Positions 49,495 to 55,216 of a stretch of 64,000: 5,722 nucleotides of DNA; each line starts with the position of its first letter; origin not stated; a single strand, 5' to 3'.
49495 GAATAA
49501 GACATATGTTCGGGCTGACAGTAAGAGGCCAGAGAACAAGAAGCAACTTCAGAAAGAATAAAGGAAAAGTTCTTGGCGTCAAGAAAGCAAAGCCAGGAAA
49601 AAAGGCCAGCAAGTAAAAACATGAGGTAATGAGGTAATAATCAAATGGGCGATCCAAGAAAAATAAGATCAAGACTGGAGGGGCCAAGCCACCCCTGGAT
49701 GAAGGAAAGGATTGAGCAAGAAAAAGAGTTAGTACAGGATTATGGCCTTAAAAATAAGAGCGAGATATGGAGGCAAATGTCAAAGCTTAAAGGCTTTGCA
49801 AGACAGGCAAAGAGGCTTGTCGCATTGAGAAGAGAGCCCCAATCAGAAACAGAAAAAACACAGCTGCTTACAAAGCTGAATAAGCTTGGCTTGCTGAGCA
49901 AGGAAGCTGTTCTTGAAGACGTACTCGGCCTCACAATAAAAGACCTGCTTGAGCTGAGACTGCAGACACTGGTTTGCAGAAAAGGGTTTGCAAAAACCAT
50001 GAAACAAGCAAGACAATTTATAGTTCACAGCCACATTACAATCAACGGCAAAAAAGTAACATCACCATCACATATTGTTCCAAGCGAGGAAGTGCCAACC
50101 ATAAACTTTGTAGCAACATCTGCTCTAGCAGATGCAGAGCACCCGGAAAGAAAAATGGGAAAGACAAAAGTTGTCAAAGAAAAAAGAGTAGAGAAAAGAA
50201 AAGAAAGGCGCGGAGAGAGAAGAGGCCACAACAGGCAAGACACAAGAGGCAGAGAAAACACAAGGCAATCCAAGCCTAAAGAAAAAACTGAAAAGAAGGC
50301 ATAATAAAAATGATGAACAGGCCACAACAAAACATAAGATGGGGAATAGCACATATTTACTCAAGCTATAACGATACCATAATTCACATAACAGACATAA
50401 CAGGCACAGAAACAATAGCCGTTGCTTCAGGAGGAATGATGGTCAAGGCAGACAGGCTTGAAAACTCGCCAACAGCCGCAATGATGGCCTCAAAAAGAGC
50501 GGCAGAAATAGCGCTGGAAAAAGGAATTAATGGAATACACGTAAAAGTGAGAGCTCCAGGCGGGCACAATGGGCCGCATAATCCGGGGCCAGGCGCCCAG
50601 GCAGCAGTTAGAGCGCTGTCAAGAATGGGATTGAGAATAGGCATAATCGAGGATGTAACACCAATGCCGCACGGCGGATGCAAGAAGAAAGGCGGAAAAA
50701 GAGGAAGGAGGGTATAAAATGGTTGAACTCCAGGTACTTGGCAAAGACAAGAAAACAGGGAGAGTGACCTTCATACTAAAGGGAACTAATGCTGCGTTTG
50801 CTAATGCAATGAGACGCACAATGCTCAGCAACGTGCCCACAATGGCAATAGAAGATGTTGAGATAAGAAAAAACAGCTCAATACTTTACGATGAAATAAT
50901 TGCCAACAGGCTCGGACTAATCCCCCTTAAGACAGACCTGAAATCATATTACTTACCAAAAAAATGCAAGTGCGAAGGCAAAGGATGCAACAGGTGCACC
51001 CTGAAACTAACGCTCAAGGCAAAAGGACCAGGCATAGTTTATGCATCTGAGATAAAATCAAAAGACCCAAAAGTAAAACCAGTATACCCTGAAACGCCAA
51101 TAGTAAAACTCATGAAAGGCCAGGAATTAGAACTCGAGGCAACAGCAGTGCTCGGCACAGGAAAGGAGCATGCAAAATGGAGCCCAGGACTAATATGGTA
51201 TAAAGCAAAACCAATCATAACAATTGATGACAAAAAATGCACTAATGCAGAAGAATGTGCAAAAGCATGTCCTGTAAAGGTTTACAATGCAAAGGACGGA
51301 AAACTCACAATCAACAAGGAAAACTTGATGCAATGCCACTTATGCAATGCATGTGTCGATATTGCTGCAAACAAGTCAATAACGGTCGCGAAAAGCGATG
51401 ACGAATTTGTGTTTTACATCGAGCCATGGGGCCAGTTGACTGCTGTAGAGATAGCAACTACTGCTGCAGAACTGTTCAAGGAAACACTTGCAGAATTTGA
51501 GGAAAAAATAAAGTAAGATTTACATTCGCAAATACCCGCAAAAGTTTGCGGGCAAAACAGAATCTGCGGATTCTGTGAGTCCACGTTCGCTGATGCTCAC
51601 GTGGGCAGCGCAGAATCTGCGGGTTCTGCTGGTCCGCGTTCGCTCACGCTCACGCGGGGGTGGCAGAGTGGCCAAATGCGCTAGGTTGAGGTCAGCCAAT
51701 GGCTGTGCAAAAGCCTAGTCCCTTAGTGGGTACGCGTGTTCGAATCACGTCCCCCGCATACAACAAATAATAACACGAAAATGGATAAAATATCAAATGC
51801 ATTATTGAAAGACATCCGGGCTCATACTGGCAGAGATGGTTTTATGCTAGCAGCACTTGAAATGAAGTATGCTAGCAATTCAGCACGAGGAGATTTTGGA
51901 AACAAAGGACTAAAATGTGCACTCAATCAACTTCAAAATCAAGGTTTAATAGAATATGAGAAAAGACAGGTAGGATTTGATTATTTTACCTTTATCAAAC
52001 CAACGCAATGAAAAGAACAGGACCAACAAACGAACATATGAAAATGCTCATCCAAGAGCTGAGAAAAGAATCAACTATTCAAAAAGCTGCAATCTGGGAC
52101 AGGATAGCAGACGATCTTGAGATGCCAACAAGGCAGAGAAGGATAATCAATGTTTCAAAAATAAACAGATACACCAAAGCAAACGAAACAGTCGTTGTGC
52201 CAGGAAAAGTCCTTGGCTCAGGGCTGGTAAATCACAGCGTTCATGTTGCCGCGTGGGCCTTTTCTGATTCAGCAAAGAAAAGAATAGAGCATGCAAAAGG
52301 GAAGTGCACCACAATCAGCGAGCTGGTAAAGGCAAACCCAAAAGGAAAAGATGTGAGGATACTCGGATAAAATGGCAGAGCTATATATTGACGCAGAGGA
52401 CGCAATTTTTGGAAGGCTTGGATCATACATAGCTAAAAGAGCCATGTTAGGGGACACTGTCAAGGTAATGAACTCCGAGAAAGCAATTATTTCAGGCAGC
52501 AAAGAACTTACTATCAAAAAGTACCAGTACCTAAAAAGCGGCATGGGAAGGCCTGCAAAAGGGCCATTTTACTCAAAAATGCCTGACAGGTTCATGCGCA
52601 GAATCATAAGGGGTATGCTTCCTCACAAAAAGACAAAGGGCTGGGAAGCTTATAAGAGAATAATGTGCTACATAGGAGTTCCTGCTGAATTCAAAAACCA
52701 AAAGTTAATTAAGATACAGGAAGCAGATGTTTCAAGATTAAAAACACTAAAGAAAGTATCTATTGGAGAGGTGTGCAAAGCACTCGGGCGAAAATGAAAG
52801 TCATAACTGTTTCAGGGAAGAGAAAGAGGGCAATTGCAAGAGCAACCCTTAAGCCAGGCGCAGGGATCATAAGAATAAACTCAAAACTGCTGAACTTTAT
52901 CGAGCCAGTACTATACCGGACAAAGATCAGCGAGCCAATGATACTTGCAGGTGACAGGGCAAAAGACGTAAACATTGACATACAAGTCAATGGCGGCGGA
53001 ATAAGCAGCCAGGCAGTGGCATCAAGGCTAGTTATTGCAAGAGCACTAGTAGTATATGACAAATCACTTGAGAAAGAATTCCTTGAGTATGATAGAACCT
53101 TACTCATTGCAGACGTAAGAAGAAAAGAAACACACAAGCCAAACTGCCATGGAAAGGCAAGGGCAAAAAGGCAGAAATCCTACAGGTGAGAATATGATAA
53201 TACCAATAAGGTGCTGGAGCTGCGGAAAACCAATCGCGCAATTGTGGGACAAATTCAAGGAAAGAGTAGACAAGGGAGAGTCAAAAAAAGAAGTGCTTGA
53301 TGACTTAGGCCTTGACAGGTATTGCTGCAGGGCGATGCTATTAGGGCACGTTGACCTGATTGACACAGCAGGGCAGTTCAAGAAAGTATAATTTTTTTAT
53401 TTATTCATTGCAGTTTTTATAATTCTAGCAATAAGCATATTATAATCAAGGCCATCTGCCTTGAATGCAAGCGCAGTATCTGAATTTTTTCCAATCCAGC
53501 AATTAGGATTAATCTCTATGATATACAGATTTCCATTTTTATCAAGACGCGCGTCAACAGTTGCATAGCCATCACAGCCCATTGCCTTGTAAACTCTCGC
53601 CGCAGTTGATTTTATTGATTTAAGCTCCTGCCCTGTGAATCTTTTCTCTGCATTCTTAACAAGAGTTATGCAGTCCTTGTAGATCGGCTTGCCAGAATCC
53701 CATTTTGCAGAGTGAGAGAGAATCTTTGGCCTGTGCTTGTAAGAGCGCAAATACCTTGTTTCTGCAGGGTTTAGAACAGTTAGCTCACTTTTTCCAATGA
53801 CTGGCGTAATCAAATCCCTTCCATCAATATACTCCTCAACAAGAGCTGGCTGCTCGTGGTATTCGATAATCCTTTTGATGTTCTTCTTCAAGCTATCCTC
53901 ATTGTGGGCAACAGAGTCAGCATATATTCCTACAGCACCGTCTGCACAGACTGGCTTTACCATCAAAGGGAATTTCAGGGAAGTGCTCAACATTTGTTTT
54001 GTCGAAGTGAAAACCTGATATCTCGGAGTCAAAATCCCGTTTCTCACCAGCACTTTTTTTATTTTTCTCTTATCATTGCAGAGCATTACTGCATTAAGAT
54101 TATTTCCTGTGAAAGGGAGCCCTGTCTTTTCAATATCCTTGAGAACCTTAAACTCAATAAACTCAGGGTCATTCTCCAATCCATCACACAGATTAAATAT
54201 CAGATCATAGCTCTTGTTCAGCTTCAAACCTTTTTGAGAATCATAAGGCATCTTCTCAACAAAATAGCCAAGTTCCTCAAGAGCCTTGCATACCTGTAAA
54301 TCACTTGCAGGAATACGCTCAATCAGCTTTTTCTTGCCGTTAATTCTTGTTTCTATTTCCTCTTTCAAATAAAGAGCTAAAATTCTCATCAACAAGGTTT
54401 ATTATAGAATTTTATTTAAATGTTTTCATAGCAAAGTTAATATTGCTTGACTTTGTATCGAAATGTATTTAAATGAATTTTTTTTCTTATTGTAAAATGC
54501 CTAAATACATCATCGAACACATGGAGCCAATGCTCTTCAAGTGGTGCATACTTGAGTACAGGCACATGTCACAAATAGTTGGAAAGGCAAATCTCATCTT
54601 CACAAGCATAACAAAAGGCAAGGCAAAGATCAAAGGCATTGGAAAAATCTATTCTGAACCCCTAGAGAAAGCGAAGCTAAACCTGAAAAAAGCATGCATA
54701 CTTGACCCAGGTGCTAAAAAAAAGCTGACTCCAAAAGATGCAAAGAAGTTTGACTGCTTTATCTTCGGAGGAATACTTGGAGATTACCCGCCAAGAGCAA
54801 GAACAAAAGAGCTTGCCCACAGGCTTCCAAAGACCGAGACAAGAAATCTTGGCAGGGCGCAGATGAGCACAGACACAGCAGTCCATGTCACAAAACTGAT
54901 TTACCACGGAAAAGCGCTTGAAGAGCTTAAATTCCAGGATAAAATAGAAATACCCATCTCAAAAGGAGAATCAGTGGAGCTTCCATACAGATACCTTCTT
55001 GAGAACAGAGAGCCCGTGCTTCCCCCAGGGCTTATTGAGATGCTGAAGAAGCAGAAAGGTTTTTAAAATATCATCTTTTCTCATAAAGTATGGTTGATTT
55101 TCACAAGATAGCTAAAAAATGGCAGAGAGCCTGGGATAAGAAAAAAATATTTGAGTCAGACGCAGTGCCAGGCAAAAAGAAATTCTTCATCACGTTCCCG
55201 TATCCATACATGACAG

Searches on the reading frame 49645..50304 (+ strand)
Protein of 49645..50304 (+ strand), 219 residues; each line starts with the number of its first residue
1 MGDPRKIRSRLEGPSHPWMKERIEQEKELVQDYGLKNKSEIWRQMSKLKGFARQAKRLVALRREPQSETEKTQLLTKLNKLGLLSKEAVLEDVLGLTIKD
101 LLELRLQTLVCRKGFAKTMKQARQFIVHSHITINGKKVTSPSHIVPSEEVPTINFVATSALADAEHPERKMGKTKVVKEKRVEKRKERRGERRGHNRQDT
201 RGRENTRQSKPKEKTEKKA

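Call 30: search_protein_families(library=pfam, proteins=[window:49645-50304:+], max_evalue=0.001)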
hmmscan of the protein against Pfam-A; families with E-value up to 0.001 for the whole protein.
window:49645-50304:+ (219 aa): 2 families
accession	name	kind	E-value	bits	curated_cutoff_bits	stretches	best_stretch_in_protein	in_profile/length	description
PF01479.30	S4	-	8.7e-16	57.8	22.8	1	104-149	1-46/48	S4 domain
PF22421.1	SYY_C-terminal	-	9.1e-05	22.7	27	1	103-149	18-64/83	Tyrosine--tRNA ligase SYY-like C-terminal domain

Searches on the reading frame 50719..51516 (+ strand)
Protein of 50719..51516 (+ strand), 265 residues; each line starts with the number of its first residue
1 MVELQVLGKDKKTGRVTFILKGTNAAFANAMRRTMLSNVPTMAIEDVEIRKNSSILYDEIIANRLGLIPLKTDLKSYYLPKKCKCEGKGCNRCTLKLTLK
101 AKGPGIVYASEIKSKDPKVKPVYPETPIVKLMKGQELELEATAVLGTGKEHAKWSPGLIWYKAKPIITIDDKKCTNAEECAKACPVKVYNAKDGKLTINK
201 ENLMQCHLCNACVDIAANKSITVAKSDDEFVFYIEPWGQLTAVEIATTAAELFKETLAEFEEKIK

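Call 30: search_protein_families(library=pfam, proteins=[window:50719-51516:+], max_evalue=0.001)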
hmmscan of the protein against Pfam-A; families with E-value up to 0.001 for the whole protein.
window:50719-51516:+ (265 aa): 5 families
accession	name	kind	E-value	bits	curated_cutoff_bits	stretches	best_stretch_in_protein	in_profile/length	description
PF01000.31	RNA_pol_A_bac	-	1e-21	77.8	33.9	1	48-153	2-101/119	RNA polymerase Rpb3/RpoA insert domain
PF01193.29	RNA_pol_L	-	2.6e-13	49.9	24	1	17-255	1-72/74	RNA polymerase Rpb3/Rpb11 dimerisation domain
PF13237.11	Fer4_10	-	2.3e-06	27.9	25.5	1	167-214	2-50/53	4Fe-4S dicluster domain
PF12838.12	Fer4_7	-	4.3e-06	27.5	27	1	163-188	27-52/52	4Fe-4S dicluster domain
PF13187.11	Fer4_9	-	0.00011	22.6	27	1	173-214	1-45/52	4Fe-4S dicluster domain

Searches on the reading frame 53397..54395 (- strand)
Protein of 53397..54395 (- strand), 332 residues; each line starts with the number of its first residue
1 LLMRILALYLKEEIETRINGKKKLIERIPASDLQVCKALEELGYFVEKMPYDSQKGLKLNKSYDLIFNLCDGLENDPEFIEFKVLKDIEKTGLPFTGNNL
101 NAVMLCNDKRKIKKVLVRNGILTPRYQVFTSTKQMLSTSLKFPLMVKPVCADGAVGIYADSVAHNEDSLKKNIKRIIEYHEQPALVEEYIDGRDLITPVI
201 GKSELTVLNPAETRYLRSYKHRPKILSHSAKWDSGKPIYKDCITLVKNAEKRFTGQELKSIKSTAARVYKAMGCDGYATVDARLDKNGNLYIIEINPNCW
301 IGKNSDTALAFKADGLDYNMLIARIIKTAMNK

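Call 30: search_protein_families(library=pfam, proteins=[window:53397-54395:-], max_evalue=0.001)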
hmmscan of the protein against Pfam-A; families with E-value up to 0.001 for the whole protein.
window:53397-54395:- (332 aa): 6 families
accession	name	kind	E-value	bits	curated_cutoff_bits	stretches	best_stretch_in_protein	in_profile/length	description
PF07478.18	Dala_Dala_lig_C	-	2.3e-24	86.5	24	1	126-327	12-204/204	D-ala D-ala ligase C-terminus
PF02655.19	ATP-grasp_3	-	9.9e-09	35.9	23.2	1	106-297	1-155/160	ATP-grasp domain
PF02786.22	CPSase_L_D2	-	1.3e-06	28.5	19.8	0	253-325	133-202/211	Carbamoyl-phosphate synthase L chain, ATP binding domain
PF14397.11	ATPgrasp_ST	-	2.5e-06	27.3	31.4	0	259-298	216-255/278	Sugar-transfer associated ATP-grasp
PF08443.16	RimK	-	1.5e-05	25.1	21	0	107-192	2-84/188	RimK-like ATP-grasp domain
PF13535.11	ATP-grasp_4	-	5.8e-05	23.2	27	0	141-194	2-65/160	ATP-grasp domain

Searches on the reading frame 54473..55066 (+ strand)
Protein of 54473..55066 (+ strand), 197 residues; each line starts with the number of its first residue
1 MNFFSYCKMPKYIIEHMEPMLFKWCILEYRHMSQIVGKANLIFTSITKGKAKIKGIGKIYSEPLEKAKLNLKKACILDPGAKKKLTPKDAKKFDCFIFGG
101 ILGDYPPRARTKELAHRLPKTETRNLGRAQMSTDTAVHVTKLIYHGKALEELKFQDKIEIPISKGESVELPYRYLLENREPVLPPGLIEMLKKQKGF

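Call 30: search_protein_families(library=pfam, proteins=[window:54473-55066:+], max_evalue=0.001)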
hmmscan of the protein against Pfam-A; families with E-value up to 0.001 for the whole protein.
window:54473-55066:+ (197 aa): 1 family
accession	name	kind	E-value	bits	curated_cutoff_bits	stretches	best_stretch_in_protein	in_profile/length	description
PF04252.18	SFM1-like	-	2.1e-60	204.2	27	1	11-194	1-197/201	Protein arginine N-methyltransferase SFM1-like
